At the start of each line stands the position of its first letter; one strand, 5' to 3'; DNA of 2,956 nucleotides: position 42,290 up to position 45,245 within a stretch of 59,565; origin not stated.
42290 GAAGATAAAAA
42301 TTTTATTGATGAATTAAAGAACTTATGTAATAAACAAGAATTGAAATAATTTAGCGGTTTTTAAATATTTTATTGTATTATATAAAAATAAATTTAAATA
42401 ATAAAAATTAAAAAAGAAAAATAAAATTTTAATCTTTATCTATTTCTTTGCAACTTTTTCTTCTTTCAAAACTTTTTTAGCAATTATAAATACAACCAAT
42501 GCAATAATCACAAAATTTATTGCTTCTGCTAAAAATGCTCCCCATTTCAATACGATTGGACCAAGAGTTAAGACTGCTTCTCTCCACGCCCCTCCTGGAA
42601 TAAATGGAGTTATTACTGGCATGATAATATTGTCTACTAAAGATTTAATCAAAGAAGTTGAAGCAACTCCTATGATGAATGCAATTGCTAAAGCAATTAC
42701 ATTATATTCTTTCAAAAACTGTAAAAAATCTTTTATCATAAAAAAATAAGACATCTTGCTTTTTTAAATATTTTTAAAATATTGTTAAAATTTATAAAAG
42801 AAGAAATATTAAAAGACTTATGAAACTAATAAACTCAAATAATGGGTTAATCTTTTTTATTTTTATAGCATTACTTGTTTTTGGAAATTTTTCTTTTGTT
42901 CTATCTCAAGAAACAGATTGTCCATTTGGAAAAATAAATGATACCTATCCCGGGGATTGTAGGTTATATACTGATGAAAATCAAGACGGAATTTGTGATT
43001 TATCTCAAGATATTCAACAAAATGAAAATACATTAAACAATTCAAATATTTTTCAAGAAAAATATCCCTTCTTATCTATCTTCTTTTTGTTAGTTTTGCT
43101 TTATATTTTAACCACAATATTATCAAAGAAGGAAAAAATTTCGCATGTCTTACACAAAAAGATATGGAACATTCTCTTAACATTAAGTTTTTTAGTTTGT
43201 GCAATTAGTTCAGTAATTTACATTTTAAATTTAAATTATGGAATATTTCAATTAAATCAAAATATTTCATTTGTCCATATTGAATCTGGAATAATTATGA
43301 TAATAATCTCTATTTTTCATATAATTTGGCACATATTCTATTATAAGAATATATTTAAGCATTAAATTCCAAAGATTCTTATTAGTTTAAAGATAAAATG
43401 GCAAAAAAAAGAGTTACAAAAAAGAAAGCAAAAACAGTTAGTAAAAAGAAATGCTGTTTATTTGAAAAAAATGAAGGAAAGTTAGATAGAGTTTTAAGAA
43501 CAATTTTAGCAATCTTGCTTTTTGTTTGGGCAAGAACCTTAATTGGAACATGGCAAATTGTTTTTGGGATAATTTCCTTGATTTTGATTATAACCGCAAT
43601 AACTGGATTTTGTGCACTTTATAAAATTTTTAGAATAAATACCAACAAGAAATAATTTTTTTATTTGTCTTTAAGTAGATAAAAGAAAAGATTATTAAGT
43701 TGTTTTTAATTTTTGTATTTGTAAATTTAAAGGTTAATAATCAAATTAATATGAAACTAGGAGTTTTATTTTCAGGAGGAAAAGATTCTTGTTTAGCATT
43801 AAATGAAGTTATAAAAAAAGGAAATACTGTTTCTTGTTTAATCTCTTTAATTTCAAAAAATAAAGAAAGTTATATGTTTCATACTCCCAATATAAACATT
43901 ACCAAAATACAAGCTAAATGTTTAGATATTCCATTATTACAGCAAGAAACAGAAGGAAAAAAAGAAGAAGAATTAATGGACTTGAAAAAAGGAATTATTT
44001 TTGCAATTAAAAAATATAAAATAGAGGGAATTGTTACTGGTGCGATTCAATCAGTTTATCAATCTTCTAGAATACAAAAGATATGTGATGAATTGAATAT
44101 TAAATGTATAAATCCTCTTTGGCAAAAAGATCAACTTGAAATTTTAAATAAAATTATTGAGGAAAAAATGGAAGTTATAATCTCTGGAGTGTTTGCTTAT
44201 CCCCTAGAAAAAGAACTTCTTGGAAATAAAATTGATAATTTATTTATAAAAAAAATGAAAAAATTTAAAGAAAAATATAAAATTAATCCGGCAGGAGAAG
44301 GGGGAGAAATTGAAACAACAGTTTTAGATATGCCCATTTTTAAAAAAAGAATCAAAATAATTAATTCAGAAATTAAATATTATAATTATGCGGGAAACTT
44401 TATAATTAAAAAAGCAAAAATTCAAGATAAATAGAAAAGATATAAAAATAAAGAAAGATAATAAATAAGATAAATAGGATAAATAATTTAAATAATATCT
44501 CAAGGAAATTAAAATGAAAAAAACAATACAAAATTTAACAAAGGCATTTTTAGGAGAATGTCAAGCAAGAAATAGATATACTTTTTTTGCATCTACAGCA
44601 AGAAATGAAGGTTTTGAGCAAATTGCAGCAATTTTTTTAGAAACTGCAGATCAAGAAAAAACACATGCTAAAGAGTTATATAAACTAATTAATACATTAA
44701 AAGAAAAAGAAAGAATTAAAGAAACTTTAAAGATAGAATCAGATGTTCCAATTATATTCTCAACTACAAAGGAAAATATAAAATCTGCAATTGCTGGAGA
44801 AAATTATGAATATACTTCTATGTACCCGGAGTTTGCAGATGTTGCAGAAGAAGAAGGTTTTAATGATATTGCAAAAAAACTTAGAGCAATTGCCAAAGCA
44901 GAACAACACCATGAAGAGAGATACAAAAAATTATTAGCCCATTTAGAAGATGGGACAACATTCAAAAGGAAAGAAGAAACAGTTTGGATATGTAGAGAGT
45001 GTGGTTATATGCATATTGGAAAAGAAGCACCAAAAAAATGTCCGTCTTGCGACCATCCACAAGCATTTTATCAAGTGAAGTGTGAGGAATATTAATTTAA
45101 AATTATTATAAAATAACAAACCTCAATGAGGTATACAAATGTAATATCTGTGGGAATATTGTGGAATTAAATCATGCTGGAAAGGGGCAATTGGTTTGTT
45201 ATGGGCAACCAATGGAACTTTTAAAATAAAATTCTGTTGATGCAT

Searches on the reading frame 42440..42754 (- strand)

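Call 50: search_protein_families(library=pfam, proteins=[window:42440-42754:-])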
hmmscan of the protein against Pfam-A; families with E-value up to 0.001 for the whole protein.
window:42440-42754:- (104 aa): 1 family
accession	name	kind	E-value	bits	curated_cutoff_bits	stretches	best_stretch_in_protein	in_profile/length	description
PF01741.23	MscL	-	9.3e-21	74.9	27.4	1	6-100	1-100/123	Large-conductance mechanosensitive channel, MscL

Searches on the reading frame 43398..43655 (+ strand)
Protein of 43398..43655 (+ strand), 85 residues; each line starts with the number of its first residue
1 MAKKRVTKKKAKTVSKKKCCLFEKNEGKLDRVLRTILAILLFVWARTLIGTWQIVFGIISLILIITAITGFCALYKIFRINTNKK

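Call 51: search_protein_families(library=pfam, proteins=[window:43398-43655:+])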
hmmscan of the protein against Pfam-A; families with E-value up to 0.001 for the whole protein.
window:43398-43655:+ (85 aa): 1 family
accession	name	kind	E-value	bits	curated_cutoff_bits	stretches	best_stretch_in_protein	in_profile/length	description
PF11127.14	YgaP-like_TM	-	1.8e-18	66.9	25.3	1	23-84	2-64/66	Inner membrane protein YgaP-like, transmembrane domain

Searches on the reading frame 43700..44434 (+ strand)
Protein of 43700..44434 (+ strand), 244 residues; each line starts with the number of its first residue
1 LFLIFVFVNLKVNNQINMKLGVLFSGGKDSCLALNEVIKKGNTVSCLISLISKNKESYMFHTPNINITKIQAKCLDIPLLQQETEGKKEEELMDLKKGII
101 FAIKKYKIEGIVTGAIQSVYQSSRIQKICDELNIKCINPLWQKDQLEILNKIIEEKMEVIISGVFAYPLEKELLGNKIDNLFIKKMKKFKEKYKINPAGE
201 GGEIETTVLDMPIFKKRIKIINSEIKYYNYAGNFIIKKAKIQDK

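Call 51: search_protein_families(library=pfam, proteins=[window:43700-44434:+])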
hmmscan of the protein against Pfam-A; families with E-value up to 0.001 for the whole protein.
window:43700-44434:+ (244 aa): 1 family
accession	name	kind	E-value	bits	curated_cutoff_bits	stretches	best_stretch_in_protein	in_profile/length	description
PF01902.24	Diphthami_syn_2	-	2.9e-70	236.6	23.2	1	18-240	1-218/219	Diphthamide synthase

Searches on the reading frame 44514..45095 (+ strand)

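Call 51: search_protein_families(library=pfam, proteins=[window:44514-45095:+])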
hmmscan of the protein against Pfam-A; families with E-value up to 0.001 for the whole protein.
window:44514-45095:+ (193 aa): 4 families
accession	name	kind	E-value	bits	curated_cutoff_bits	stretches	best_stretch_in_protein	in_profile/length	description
PF02915.23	Rubrerythrin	-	2.5e-36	125.5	22.8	1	7-141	2-137/137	Rubrerythrin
PF00210.30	Ferritin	-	9.9e-13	48.7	24.5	1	6-145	2-140/142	Ferritin-like domain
PF21349.2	RUBY_RBDX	-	5.7e-12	45.3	26.5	1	158-186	1-29/30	Rubrerythrin, rubredoxin-like domain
PF23458.2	DUF7130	-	1.4e-06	28.5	35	1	141-183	38-80/89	Domain of unknown function (DUF7130)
